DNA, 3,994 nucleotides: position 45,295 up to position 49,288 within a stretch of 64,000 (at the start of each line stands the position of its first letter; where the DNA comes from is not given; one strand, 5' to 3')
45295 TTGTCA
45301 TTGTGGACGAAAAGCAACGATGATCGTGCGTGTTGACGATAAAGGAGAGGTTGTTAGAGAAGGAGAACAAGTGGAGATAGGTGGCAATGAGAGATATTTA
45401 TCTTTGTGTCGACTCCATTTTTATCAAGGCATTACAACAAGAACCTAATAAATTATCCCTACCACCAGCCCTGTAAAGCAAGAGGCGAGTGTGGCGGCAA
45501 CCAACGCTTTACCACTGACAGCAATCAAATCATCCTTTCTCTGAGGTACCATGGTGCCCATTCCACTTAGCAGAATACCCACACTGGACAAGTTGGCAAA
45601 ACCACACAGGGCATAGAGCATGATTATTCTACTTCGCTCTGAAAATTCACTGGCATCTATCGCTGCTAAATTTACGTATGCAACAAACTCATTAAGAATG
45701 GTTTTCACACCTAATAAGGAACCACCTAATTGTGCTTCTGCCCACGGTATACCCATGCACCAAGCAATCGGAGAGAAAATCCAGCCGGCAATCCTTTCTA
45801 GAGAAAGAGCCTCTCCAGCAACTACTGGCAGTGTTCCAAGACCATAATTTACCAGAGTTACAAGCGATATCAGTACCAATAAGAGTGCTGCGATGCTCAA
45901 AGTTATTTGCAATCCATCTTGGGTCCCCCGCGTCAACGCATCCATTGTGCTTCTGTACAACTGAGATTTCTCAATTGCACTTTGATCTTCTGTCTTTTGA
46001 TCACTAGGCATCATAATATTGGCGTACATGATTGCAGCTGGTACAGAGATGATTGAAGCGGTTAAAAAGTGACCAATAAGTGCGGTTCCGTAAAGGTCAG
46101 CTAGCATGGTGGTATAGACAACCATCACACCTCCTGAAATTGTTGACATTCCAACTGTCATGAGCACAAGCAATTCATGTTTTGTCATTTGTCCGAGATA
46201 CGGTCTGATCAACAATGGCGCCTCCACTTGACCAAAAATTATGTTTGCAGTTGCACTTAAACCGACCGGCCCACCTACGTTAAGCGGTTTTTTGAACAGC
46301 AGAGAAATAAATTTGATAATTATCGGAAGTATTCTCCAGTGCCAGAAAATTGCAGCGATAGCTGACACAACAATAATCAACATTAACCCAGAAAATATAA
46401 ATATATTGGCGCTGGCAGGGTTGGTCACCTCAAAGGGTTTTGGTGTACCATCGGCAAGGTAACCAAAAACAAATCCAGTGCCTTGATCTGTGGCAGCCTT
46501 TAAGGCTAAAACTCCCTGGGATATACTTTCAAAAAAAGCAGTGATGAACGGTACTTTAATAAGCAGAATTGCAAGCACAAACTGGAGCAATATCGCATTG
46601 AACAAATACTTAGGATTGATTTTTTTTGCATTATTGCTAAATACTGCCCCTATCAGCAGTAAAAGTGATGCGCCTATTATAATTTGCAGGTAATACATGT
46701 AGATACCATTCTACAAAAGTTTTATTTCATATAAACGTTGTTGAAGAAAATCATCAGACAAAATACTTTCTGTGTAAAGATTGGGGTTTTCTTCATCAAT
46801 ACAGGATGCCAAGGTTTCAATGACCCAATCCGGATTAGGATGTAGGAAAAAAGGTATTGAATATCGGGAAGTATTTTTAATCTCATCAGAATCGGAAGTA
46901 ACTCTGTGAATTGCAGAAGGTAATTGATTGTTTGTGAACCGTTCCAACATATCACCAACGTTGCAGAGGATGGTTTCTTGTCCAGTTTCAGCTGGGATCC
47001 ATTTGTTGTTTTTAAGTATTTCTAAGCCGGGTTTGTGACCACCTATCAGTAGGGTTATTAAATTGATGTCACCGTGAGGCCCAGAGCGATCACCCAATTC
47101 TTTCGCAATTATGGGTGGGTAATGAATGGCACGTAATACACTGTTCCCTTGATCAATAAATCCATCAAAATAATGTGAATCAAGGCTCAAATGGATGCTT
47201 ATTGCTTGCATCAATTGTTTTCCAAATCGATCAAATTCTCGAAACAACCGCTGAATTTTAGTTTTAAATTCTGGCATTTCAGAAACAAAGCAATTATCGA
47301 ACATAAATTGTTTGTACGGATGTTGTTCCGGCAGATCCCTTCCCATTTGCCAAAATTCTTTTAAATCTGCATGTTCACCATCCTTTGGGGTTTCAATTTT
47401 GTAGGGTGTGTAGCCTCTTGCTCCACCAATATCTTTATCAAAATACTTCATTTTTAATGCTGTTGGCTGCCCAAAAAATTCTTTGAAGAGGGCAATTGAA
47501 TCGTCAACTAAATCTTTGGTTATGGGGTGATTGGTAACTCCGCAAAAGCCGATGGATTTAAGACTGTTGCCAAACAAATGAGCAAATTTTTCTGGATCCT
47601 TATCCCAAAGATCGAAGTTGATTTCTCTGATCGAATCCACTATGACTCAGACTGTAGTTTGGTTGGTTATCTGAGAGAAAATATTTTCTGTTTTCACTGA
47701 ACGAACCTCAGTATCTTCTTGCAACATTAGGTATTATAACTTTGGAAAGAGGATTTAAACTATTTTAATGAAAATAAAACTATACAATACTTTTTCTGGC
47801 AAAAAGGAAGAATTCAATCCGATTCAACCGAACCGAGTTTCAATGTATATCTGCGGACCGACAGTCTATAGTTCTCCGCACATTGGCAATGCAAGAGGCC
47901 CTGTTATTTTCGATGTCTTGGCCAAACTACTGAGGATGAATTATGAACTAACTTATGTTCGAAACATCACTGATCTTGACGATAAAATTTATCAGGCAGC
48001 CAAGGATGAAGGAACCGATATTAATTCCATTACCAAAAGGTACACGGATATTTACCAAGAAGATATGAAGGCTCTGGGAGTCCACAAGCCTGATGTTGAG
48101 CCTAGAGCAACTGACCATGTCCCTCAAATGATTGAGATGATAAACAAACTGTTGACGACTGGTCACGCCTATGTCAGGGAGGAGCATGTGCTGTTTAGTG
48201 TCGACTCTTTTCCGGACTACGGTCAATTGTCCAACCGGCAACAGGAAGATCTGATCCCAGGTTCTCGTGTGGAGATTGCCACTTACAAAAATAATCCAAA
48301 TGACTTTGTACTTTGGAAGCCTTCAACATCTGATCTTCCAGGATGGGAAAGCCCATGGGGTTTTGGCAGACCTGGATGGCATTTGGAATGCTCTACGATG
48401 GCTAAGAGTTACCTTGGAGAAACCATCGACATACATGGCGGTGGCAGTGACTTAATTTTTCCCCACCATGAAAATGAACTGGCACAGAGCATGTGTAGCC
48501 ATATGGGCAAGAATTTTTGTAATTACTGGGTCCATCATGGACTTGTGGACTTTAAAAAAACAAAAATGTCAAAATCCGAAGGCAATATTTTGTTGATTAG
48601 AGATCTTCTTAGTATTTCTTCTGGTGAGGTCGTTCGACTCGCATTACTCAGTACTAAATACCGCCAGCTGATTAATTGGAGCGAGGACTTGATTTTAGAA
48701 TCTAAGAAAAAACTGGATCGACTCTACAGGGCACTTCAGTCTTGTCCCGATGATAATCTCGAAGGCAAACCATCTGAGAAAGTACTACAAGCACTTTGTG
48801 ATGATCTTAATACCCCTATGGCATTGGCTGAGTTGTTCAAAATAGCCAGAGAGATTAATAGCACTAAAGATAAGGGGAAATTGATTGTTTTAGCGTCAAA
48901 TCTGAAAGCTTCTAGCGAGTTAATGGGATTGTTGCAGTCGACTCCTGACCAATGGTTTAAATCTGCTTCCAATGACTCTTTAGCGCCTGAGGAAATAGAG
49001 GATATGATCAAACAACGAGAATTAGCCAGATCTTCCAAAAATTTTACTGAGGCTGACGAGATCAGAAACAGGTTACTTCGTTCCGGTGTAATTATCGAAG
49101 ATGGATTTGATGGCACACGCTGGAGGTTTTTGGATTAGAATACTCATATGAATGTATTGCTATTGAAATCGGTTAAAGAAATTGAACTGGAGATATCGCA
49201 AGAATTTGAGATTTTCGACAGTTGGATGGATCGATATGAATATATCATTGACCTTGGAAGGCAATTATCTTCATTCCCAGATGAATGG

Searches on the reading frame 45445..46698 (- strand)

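Call 16: search_protein_families(library=pfam, proteins=[window:45445-46698:-], max_evalue=0.00001)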
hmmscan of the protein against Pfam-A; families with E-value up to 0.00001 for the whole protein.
window:45445-46698:- (417 aa): 3 families
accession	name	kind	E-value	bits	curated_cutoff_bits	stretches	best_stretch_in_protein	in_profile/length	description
PF07662.18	Nucleos_tra2_C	-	1.7e-65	221.1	32.3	1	210-414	1-213/213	Na+ dependent nucleoside transporter C-terminus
PF01773.25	Nucleos_tra2_N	-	6.3e-17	62.3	27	1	8-81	1-74/74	Na+ dependent nucleoside transporter N-terminus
PF07670.19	Gate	-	3.5e-11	43.9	29.6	1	105-200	5-102/104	Nucleoside recognition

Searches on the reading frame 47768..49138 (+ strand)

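Call 16: search_protein_families(library=pfam, proteins=[window:47768-49138:+], max_evalue=0.00001)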
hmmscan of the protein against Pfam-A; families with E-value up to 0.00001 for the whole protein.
window:47768-49138:+ (456 aa): 5 families
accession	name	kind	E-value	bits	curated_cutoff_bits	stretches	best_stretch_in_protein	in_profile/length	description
PF01406.26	tRNA-synt_1e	-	1.2e-115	386.5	27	1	16-313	2-300/301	tRNA synthetases class I (C) catalytic domain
PF09190.17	DALR_2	-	5.9e-13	49.6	22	1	339-390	2-57/57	DALR domain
PF09334.17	tRNA-synt_1g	-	2.4e-09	36.9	20.1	1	35-146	12-125/391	tRNA synthetases class I (M)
PF23493.1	CysS_C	-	1.9e-07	31.5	23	1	407-453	5-51/51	Cysteinyl-tRNA ligase anticodon binding domain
PF00133.28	tRNA-synt_1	-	5e-06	26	22.7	0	221-305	330-414/414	tRNA synthetases class I (I, L, M and V)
